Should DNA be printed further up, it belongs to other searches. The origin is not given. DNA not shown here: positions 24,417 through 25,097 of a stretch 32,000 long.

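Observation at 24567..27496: KGK small protein + 818-aa dynamin-like GTPase: a two-gene module with no assigned function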

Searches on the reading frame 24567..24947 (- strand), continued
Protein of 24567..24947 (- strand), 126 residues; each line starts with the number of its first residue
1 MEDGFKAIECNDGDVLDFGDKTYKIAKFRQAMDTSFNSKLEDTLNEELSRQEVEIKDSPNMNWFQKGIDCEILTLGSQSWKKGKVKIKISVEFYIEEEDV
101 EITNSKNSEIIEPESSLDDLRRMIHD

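Call 77: search_dna_similar(query=window:24567-24944:-, collection=plasmids, mode=protein, max_evalue=0.001, max_rows=15)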
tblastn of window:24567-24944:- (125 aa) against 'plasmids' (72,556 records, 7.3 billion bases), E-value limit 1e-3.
Records with a match: 2; places in all: 2; records where one place covers at least 80% of the query: 1.
Best place of each record, by identity: <60% 2.
By first word of the organism name: Nostoc 1; Calothrix 1.
By predicted mobility (MOB-suite, as given by PLSDB): mobilizable 2.
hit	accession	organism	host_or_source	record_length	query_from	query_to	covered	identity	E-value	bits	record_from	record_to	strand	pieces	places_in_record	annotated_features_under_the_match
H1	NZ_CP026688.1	Nostoc sp. 'Peltigera membranacea cyanobiont' N6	Lichen thallus,Peltigera membranacea ...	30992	4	125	98%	35.3%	2e-8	58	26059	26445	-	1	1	KGK domain-containing protein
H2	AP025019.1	Calothrix sp. PCC 7716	-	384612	46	125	64%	33.8%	1e-7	56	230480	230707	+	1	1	hypothetical protein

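Call 78: search_dna_similar(query=window:24567-24944:-, collection=phages, mode=protein, max_evalue=0.001, max_rows=10)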
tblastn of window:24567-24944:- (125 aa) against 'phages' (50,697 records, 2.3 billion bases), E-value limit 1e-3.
No match.

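Call 80: get_annotated_region(hit=H1, flank=5000)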
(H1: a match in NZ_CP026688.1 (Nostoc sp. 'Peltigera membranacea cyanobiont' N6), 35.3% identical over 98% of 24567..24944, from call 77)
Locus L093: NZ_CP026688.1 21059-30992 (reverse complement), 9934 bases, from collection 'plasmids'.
description: Nostoc sp. 'Peltigera membranacea cyanobiont' N6 plasmid pNPM6, complete sequence
organism: Nostoc sp. 'Peltigera membranacea cyanobiont' N6 (NCBI taxid 1261031)
taxonomy: Bacteria; Cyanobacteriota; Cyanophyceae; Nostocales; Nostocaceae; Nostoc; Nostoc sp. 'Peltigera membranacea cyanobiont' N6
host: -; source: Lichen thallus,Peltigera membranacea thallus; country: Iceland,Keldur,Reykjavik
typing (MOB-suite, as given by PLSDB): mobilizable; relaxase MOBP
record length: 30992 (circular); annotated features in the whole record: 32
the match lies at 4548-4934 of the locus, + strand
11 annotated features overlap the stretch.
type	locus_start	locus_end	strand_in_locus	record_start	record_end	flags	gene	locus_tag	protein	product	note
CDS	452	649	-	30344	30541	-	-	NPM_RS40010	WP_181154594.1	hypothetical protein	-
CDS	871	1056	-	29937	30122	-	-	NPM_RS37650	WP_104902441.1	hypothetical protein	-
CDS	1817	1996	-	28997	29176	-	-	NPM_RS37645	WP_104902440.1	hypothetical protein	-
CDS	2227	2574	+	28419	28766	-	-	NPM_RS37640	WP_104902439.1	helix-turn-helix transcriptional regulator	-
CDS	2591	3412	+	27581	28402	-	-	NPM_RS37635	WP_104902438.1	PIN domain-containing protein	-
CDS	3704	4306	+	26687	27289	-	-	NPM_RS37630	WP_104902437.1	tyrosine-type recombinase/integrase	GO:0015074 - DNA integration [Evidence IEA]; GO:0006310 - DNA recombination [Evidence IEA]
CDS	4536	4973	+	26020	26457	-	-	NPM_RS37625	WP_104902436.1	KGK domain-containing protein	-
CDS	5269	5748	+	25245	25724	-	-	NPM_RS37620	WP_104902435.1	hypothetical protein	-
CDS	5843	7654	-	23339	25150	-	-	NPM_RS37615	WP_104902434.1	pentapeptide repeat-containing protein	-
CDS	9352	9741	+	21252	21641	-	-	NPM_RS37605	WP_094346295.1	hypothetical protein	-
CDS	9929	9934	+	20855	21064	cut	-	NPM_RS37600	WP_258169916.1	hypothetical protein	-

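Call 81: get_annotated_region(hit=H2, flank=5000)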
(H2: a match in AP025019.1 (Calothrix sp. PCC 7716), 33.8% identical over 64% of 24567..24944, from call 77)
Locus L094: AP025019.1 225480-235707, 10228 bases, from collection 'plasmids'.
description: Calothrix sp. PCC 7716 plasmid Cal7716_p1 DNA, complete genome
organism: Calothrix sp. PCC 7716 (NCBI taxid 2853227)
taxonomy: Bacteria; Cyanobacteriota; Cyanophyceae; Nostocales; Calotrichaceae; Calothrix; Calothrix sp. PCC 7716
host: -; source: -; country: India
typing (MOB-suite, as given by PLSDB): mobilizable; relaxase MOBV
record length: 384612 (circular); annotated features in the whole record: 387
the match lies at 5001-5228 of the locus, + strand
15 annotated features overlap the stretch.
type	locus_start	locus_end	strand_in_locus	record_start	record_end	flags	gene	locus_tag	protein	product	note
CDS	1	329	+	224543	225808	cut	-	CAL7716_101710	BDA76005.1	hypothetical protein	-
CDS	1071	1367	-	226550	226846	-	-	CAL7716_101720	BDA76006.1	hypothetical protein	-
CDS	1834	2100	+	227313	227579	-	-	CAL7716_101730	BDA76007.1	hypothetical protein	-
CDS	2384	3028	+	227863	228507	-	-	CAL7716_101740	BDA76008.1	hypothetical protein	-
CDS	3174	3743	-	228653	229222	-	-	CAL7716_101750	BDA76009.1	transposase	-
CDS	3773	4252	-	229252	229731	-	-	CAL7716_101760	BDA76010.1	transposase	-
CDS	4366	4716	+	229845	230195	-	-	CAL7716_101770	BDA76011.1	hypothetical protein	-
CDS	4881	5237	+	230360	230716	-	-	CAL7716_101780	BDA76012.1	hypothetical protein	-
CDS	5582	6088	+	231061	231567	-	-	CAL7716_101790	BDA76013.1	hypothetical protein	-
CDS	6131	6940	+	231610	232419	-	-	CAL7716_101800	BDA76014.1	hypothetical protein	-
CDS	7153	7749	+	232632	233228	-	-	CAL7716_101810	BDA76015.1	hypothetical protein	-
CDS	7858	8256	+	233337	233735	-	-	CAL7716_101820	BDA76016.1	hypothetical protein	-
CDS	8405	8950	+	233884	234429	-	-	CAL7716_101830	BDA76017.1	hypothetical protein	-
CDS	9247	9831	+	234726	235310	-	-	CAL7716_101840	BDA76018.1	hypothetical protein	-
CDS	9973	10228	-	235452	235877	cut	-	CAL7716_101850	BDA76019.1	hypothetical protein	-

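Call 84: find_encoding_contigs(protein=P0186, flank=5000, max_places=1)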
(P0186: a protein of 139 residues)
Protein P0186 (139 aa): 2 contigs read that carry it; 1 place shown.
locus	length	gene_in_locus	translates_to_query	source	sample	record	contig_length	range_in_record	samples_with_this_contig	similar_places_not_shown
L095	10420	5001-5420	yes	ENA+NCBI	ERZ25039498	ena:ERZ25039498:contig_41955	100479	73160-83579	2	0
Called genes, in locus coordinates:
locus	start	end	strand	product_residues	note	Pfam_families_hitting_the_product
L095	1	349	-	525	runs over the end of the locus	PF00881:Nitroreductase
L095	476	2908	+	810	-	PF00350:Dynamin_N, PF01926:MMR_HSR1 (faint)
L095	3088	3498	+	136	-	PF08872:KGK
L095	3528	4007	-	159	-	PF02308:MgtC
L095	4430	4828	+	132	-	PF08872:KGK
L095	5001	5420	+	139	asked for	PF08872:KGK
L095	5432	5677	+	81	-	PF01844:HNH, PF14279:HNH_5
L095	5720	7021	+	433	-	PF01602:Adaptin_N (faint), PF12717:Cnd1 (faint), PF03130:HEAT_PBS (faint), PF02985:HEAT (faint), PF13646:HEAT_2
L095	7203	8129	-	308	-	-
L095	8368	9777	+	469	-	-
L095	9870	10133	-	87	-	PF05016:ParE_toxin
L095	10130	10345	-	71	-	-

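Call 85: find_encoding_contigs(protein=P0388, flank=5000, max_places=1)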
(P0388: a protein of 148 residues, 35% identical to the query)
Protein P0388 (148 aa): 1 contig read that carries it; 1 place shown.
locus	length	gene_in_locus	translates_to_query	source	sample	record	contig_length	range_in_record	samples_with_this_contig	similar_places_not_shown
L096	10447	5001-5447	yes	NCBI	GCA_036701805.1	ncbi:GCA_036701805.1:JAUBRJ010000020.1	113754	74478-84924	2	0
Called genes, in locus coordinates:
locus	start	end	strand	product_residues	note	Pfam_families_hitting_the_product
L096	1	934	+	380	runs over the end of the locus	PF00226:DnaJ, PF01556:DnaJ_C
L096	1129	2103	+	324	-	-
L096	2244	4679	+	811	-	PF01926:MMR_HSR1 (faint), PF00350:Dynamin_N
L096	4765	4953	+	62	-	-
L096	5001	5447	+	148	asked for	PF08872:KGK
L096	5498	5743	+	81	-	PF13395:HNH_4 (weak), PF01844:HNH, PF14279:HNH_5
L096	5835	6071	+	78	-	-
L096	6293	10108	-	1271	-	PF00703:Glyco_hydro_2, PF02836:Glyco_hydro_2_C (weak)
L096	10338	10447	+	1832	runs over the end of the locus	PF00989:PAS, PF13426:PAS_9, PF00989:PAS, PF08448:PAS_4, PF08447:PAS_3, PF13426:PAS_9, PF08448:PAS_4, PF01590:GAF, +19 more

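Call 86: find_encoding_contigs(protein=P0365, flank=5000, max_places=1)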
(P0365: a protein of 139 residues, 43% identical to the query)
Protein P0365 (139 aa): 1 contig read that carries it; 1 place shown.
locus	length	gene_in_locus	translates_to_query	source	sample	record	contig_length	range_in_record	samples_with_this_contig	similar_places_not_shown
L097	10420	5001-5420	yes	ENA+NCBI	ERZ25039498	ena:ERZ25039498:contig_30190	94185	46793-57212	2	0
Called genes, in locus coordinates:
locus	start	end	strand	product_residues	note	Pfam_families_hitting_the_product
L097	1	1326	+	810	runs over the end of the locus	PF00350:Dynamin_N, PF01926:MMR_HSR1 (faint)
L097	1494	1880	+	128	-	PF08872:KGK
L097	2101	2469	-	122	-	-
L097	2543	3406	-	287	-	PF13340:DUF4096, PF01609:DDE_Tnp_1, PF13586:DDE_Tnp_1_2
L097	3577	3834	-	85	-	PF01048:PNP_UDP_1 (weak)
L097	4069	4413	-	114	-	PF01934:HepT-like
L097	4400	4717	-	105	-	PF01909:NTP_transf_2, PF18765:Polbeta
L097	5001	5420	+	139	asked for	PF08872:KGK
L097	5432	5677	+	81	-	PF01844:HNH, PF14279:HNH_5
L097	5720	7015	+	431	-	PF12717:Cnd1 (faint), PF03130:HEAT_PBS (faint), PF02985:HEAT (faint), PF13646:HEAT_2, PF01602:Adaptin_N (weak), PF13646:HEAT_2 (weak)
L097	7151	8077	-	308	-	-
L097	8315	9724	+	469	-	-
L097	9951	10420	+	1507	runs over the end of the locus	PF02898:NO_synthase, PF00258:Flavodoxin_1, PF00667:FAD_binding_1, PF00175:NAD_binding_1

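Call 87: find_encoding_contigs(protein=P0371, flank=5000, max_places=1)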
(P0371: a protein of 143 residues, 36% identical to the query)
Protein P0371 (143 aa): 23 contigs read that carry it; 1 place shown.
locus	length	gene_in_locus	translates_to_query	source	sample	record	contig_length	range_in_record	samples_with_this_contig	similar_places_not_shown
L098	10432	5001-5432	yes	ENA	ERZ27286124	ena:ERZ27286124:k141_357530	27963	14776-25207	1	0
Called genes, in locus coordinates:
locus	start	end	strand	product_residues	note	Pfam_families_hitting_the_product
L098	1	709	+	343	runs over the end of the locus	PF00294:PfkB, PF08543:Phos_pyr_kin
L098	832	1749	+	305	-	PF01063:Aminotran_4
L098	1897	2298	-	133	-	PF03479:PCC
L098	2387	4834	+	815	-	PF01926:MMR_HSR1 (faint), PF00350:Dynamin_N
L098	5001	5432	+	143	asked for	PF08872:KGK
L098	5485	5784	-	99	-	PF13319:DUF4090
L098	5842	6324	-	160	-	PF02308:MgtC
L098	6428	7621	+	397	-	PF10009:DUF2252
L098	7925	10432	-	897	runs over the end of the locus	PF03065:Glyco_hydro_57, PF12055:DUF3536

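Call 91: fold_search(model_id=the predicted structure, library=viral)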
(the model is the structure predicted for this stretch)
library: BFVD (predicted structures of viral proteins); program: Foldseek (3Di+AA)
matches with E <= 10: 166; with E <= 0.001: 0
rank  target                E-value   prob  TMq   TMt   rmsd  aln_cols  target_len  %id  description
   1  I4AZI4                6.4e-01  0.07  0.14  0.08  25.3        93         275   12  (no name in the UniProt tables at hand)
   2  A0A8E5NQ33            1.1e+00  0.10  0.16  0.07  25.3        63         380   14  (no name in the UniProt tables at hand)
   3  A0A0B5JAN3            1.2e+00  0.08  0.20  0.18  23.2       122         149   10  Transmembrane protein [Pandoravirus inopinatum]
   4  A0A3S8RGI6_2          1.3e+00  0.10  0.29  0.04  24.6       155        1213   10  Polyprotein [Celery latent virus]
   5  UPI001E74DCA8         1.5e+00  0.09  0.13  0.06  22.5        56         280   14  (no name look-up for this kind of identifier)
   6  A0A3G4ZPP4            1.5e+00  0.05  0.16  0.09  19.6       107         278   14  Uncharacterized protein [Terrestrivirus sp.]
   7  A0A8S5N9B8            1.6e+00  0.05  0.18  0.12  24.8       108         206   17  Essential protein Yae1, N terminal [Phage sp. ctXnn1]
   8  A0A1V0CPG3            1.6e+00  0.03  0.16  0.14  18.6       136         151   15  (no name in the UniProt tables at hand)
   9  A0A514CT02            1.6e+00  0.02  0.12  0.06  25.4       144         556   20  Uncharacterized protein [Achromobacter phage Motura]
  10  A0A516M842            1.7e+00  0.08  0.25  0.30   9.7        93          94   13  (no name in the UniProt tables at hand)
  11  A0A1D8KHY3            1.7e+00  0.07  0.21  0.03  19.7        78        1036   17  Uncharacterized protein [Synechococcus phage S-CAM1]
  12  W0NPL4                2.1e+00  0.04  0.14  0.15   7.8        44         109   18  Uncharacterized protein [Tobacco rattle virus]
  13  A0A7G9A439            2.4e+00  0.02  0.15  0.14  27.4       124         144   11  Uncharacterized protein [Bacteriophage sp.]
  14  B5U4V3                2.5e+00  0.06  0.17  0.19  10.0        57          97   10  Uncharacterized protein [Mycobacterium phage Konstantine]
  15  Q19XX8                2.7e+00  0.06  0.18  0.24   6.3        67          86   10  Uncharacterized protein [Mycobacterium phage Wildcat]
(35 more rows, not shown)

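Call 94: find_encoding_contigs(protein=window:24567-24947:-, flank=3000, max_places=2)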
Protein window:24567-24947:- (126 aa): 24 contigs read that carry it; 2 places shown.
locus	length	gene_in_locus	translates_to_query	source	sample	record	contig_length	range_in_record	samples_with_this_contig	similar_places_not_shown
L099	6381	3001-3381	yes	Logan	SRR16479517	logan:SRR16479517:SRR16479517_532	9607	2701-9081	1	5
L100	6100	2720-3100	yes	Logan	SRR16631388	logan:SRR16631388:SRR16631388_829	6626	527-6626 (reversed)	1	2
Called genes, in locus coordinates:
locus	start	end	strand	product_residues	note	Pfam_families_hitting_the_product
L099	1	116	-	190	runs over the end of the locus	PF04982:TM_HPP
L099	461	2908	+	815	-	PF00350:Dynamin_N, PF01926:MMR_HSR1 (faint)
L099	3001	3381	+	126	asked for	PF08872:KGK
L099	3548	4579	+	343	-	PF02016:Peptidase_S66, PF17676:Peptidase_S66C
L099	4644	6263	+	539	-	PF28550:DUF8436, PF03486:HI0933_like (faint), PF07992:Pyr_redox_2 (faint), PF13738:Pyr_redox_3 (faint), PF01266:DAO (weak), PF21688:FAD-depend_C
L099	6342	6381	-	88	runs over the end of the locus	-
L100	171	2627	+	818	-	PF01926:MMR_HSR1 (faint), PF00350:Dynamin_N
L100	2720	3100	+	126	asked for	PF08872:KGK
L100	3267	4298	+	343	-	PF02016:Peptidase_S66, PF17676:Peptidase_S66C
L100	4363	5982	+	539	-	PF28550:DUF8436, PF03486:HI0933_like (faint), PF07992:Pyr_redox_2 (faint), PF13738:Pyr_redox_3 (faint), PF01266:DAO (weak), PF21688:FAD-depend_C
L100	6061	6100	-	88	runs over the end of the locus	-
